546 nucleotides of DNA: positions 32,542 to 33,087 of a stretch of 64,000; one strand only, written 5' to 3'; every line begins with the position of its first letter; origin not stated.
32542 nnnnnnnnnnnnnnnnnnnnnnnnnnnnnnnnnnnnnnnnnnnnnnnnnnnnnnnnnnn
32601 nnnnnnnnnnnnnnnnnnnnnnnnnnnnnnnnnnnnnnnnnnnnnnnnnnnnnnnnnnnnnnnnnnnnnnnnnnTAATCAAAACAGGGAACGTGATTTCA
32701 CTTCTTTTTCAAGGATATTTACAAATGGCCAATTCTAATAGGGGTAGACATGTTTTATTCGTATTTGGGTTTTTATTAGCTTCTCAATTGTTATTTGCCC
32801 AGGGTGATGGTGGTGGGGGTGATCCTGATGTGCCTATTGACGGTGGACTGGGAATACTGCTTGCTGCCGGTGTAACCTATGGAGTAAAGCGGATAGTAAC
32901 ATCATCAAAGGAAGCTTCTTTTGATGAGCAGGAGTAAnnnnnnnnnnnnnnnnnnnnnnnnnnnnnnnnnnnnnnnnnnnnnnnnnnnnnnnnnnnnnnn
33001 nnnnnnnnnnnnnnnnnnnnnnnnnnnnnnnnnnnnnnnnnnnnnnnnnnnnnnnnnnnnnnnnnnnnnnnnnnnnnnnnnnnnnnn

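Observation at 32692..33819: Translationally coupled cassette: sorting-signal mini-protein, XrtF-like exosortase, small membrane partner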

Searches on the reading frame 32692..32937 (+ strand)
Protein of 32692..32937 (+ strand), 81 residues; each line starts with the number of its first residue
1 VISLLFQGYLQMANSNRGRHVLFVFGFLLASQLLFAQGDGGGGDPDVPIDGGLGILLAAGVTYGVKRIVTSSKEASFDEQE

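Call 3: search_protein_families(library=ncbifam, proteins=[window:32692-32937:+], max_evalue=1)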
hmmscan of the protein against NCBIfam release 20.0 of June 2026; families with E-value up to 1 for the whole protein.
window:32692-32937:+ (81 aa): 1 family
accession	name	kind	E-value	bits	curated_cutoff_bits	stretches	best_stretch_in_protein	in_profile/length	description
NF046080.1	PID_CTERM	domain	1e-10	41.2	26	1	47-68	1-22/25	PID-CTERM protein-sorting domain-containing protein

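Call 4: search_protein_families(library=pfam, proteins=[window:32692-32937:+], max_evalue=1)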
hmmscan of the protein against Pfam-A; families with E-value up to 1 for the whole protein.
window:32692-32937:+ (81 aa): 0 families

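Call 22: find_homologous_proteins(query=window:32725-32934:+, max_evalue=10)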
Query seq(70 aa) (70 aa): 57 proteins with E <= 10 among 57 candidates.
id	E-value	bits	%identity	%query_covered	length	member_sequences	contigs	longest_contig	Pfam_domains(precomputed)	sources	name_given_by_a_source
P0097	8.1e-38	144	100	100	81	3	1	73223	PF28310.1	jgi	jgi:hypothetical protein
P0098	1.9e-18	83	69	91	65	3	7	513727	PF28310.1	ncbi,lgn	-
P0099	5.4e-17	79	65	90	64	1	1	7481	PF28310.1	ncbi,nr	ncbi:MAG: hypothetical protein IT247_07490 [Bacteroidia bacterium]|nr:hypothetical protein [Bacteroi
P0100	1.9e-9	55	65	57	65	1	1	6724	PF28310.1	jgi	-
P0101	2.8e-9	54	65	57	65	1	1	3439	PF28310.1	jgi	-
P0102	2.2e-8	51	51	86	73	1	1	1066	PF28310.1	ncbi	-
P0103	7.3e-8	50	52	89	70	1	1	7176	PF28310.1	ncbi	ncbi:MAG: hypothetical protein ABIN97_14615 [Ginsengibacter sp.]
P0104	7.8e-8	50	53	79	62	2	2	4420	PF28310.1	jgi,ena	-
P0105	4.4e-7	47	71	47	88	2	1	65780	PF28310.1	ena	-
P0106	4.8e-7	47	49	89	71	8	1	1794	PF28310.1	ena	-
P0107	5.7e-7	47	51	81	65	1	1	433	PF28310.1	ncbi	-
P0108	5.9e-7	47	47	81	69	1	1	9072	PF28310.1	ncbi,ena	-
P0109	1.5e-6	46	60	60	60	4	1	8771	PF28310.1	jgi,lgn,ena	-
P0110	1.6e-6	46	51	76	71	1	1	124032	PF28310.1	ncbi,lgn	-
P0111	3.2e-6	45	48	84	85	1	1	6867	PF28310.1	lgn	-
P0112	3.3e-6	45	61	66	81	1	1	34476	PF28310.1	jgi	jgi:hypothetical protein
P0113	4.9e-6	44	57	67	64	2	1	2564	PF28310.1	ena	-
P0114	6.3e-6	44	85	37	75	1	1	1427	PF28310.1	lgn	-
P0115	7.9e-6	43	67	47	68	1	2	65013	PF28310.1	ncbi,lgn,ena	-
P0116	8.0e-6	43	48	81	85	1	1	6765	PF28310.1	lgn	-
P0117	8.3e-6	43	55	80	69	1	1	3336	PF28310.1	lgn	-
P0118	9.3e-6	43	74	39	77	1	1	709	PF28310.1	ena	-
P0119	9.3e-6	43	55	77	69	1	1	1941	PF28310.1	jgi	jgi:hypothetical protein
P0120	1.1e-5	43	54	80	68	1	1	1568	PF28310.1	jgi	jgi:hypothetical protein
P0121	1.7e-5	42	59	64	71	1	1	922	PF28310.1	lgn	-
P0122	3.2e-5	41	47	76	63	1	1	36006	PF28310.1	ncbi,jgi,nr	nr:hypothetical protein [Pedobacter sp. ASV19]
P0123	3.2e-5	41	71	30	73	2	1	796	PF28310.1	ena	-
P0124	3.6e-5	41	77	37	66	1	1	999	PF28310.1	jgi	-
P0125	4.3e-5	41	71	30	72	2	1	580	PF28310.1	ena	-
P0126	4.4e-5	41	77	37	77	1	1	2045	PF28310.1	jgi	jgi:hypothetical protein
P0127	4.5e-5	41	56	57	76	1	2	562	PF28310.1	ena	-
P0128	5.3e-5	41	44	86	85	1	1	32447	PF28310.1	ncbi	-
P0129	6.4e-5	40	48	84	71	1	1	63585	PF28310.1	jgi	jgi:hypothetical protein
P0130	8.1e-5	40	60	59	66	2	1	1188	PF28310.1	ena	-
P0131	8.4e-5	40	66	50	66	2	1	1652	PF28310.1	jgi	jgi:hypothetical protein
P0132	9.9e-5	40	60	66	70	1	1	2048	PF28310.1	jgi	jgi:hypothetical protein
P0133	1.1e-4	40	49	80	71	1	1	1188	PF28310.1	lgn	-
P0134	1.1e-4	40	68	50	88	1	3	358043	PF28310.1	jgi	jgi:predicted metal-dependent HD superfamily phosphohydrolase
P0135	1.4e-4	39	46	87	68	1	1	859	PF28310.1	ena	-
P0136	1.6e-4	39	72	46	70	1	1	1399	PF28310.1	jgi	jgi:hypothetical protein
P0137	2.1e-4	39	44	87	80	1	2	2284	PF28310.1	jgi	jgi:hypothetical protein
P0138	2.4e-4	39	38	94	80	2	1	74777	PF28310.1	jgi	jgi:hypothetical protein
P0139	2.4e-4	39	60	61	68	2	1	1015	PF28310.1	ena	-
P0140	2.6e-4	39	55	57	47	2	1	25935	PF28310.1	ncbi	ncbi:PID-CTERM protein-sorting domain-containing protein [Segetibacter aerophilus]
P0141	3.9e-4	38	60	50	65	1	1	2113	PF28310.1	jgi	jgi:hypothetical protein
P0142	7.1e-4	37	69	46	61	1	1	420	PF28310.1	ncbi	-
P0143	1.1e-3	37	64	31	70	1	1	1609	PF28310.1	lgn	-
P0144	1.1e-3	37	54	67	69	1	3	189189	PF28310.1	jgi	jgi:hypothetical protein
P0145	1.2e-3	36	43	80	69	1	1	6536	PF28310.1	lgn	-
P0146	1.8e-3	36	81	39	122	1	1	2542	PF28310.1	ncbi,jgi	jgi:hypothetical protein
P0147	2.0e-3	36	71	30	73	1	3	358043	PF28310.1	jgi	jgi:hypothetical protein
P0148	8.4e-3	34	59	50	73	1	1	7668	PF28310.1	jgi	jgi:hypothetical protein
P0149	1.3e-2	33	50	71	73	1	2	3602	PF28310.1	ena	-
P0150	2.6e-2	32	61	40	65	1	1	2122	PF28310.1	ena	-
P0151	1.4e-1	30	72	37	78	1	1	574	PF28310.1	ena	-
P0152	2.8e-1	29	66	41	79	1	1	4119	PF28310.1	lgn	-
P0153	3.0e-1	29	76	30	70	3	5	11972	PF28310.1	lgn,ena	-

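Call 44: find_encoding_contigs(protein=P0134, flank=4000, max_places=2)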
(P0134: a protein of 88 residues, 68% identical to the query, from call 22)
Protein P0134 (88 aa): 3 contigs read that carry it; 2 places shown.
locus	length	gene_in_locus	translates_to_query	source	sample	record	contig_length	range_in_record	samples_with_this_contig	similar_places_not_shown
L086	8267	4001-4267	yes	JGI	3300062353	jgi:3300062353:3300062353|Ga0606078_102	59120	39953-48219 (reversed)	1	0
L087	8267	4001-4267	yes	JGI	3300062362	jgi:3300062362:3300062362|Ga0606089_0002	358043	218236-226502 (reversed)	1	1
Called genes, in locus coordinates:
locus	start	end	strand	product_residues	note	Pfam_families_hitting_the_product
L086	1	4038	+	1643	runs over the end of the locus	PF07550:Shr-like_HID, PF18962:Por_Secre_tail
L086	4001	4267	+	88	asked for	PF28310:PID_CTERM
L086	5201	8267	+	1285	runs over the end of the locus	PF00932:LTD, PF18962:Por_Secre_tail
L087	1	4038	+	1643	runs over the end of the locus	PF07550:Shr-like_HID, PF18962:Por_Secre_tail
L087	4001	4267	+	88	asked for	PF28310:PID_CTERM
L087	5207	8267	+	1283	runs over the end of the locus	PF00932:LTD, PF18962:Por_Secre_tail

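Call 45: find_encoding_contigs(protein=P0122, flank=4000, max_places=2)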
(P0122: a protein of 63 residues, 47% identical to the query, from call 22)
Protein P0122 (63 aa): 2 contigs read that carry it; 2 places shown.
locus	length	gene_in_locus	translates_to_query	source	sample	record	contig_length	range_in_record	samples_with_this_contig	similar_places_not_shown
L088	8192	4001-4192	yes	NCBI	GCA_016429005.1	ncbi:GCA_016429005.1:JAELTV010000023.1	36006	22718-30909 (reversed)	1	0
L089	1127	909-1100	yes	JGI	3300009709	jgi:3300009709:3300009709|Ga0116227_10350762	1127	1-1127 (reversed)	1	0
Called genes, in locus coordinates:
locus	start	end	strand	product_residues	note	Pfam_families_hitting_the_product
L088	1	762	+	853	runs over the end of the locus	PF13401:AAA_22 (weak)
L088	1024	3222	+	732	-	PF13385:Laminin_G_3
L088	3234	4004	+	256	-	PF18962:Por_Secre_tail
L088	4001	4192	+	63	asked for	PF28310:PID_CTERM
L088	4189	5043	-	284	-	-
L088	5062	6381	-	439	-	PF02321:OEP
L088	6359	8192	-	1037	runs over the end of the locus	PF00873:ACR_tran, PF03176:MMPL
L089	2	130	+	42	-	?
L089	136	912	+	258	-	PF18962:Por_Secre_tail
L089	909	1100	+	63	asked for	PF28310:PID_CTERM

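Call 53: find_encoding_contigs(protein=P0147, flank=3500, max_places=1)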
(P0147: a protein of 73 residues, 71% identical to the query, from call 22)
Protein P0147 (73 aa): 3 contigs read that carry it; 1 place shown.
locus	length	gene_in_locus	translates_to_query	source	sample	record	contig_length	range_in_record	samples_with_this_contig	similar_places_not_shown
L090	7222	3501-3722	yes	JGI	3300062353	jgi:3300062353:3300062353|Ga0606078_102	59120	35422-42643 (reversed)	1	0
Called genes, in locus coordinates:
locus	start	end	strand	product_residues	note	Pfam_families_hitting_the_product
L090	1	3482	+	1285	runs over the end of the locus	PF00932:LTD, PF18962:Por_Secre_tail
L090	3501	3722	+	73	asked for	PF28310:PID_CTERM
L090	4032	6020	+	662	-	PF18962:Por_Secre_tail (weak)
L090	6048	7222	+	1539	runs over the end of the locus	PF01095:Pectinesterase, PF18962:Por_Secre_tail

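Call 54: find_encoding_contigs(protein=P0144, flank=3500, max_places=1)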
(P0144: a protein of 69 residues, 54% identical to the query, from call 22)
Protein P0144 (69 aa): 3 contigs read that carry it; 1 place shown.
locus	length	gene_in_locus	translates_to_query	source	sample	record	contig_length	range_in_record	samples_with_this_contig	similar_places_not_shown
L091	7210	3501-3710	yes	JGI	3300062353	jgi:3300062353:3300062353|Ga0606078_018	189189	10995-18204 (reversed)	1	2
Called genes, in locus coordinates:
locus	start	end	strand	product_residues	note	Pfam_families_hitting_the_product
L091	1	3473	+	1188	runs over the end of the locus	PF18962:Por_Secre_tail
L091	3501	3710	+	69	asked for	PF28310:PID_CTERM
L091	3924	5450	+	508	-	PF18962:Por_Secre_tail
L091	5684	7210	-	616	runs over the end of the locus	PF17164:DUF5122, PF18962:Por_Secre_tail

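Call 55: find_encoding_contigs(protein=P0110, flank=3500, max_places=1)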
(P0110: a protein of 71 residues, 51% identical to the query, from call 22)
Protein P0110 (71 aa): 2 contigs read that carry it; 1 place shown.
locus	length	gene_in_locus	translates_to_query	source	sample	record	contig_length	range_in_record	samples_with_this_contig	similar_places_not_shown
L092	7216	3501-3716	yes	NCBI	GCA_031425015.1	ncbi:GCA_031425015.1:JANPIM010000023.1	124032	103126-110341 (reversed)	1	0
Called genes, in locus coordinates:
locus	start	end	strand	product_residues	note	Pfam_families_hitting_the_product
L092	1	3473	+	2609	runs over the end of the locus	PF18962:Por_Secre_tail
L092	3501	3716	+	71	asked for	PF28310:PID_CTERM (weak)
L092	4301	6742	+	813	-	PF02563:Poly_export, PF10531:SLBB, PF22461:SLBB_2, PF10531:SLBB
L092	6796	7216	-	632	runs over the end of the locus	PF12708:Pect-lyase_RHGA_epim, PF13229:Beta_helix, PF05048:NosD (weak), PF13229:Beta_helix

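Call 56: find_encoding_contigs(protein=P0140, flank=3500, max_places=1)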
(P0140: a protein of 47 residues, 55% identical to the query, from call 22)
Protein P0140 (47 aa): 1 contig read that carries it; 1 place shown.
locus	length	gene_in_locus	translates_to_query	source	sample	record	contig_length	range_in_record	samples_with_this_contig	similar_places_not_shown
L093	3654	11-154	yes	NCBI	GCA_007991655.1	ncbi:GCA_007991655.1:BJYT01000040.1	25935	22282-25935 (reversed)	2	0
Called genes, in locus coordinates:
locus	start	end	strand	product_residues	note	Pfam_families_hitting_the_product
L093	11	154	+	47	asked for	PF28310:PID_CTERM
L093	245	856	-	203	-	PF00702:Hydrolase, PF13419:HAD_2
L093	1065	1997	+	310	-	PF00144:Beta-lactamase (faint), PF13354:Beta-lactamase2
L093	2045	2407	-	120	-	-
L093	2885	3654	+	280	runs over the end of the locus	PF13505:OMP_b-brl, PF19573:DUF6089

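Call 57: find_encoding_contigs(protein=P0138, flank=3500, max_places=1)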
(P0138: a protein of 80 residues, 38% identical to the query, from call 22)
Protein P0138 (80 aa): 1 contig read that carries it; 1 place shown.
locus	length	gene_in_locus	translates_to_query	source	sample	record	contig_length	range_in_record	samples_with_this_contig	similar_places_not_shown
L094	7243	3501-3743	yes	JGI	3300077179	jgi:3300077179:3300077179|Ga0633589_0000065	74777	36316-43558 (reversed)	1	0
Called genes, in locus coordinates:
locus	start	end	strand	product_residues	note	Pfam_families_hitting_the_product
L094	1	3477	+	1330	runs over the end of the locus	PF18962:Por_Secre_tail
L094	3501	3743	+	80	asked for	PF28310:PID_CTERM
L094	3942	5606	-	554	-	PF12708:Pect-lyase_RHGA_epim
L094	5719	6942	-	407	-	PF07470:Glyco_hydro_88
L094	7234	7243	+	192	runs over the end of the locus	PF00027:cNMP_binding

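Call 62: find_related_loci(query=A3, collection=metagenome_contigs, flank=4000)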
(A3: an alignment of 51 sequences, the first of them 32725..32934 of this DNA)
Query A3 (70 aa) in metagenome_contigs; peptide patterns used: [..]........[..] (x = any residue, [..] = any of these).
321 stretches matched a pattern; 66 encode a relative of the query (tblastn E <= 1e-3); 66 distinct loci.
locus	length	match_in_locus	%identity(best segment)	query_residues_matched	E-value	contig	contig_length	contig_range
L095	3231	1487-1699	44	1-70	5e-13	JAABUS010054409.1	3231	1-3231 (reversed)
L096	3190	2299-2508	43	1-68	4e-12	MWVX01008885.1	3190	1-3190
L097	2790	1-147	53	9-57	7e-11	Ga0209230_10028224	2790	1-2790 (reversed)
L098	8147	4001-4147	53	11-57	1e-10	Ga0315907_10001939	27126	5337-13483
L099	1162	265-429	52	6-56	3e-10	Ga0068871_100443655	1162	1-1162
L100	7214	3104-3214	61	20-57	6e-10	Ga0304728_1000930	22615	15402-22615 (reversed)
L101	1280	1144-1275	57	22-63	2e-9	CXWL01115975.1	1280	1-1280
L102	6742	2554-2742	43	1-65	5e-9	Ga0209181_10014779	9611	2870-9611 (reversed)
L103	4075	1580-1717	54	23-65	3e-9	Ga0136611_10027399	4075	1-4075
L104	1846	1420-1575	53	11-64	5e-9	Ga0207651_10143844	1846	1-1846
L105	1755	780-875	59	34-65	5e-9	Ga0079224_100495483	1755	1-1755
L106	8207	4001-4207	44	3-66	8e-9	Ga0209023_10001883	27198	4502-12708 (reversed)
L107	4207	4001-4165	47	11-63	9e-9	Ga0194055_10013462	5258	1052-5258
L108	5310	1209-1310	63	22-56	1e-8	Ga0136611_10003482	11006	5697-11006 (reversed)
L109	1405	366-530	49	17-62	1e-8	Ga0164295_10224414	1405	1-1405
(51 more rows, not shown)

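Call 85: search_protein_representatives(alignment_id=A3)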
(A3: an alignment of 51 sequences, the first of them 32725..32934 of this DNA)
Query: 51 sequences, 70 profile positions. Proteins with E-value up to 0.001 (for the whole library): 4194; up to 1e-10: 933; up to 1e-30: 0. The best 150 are listed.
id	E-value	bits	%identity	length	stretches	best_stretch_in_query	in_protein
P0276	2.7e-25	103.9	-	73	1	2-68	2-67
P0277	1.8e-23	98.1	-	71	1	8-66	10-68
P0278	5.0e-21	90.3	-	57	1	15-68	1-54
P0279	1.4e-20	88.9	-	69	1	4-67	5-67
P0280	1.6e-20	88.7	-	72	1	2-66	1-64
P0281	2.5e-20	88.0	-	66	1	5-64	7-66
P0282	4.4e-20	87.2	-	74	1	6-68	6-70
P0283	4.5e-20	87.2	-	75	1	2-65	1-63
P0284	5.4e-20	86.9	-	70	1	3-65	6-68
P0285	7.1e-20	86.6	-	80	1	8-67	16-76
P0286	8.7e-20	86.3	-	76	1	5-67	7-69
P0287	1.5e-19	85.5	-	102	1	6-64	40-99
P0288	1.7e-19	85.3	-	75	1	4-69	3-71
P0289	2.5e-19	84.8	-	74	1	2-68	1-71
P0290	2.5e-19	84.8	-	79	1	4-67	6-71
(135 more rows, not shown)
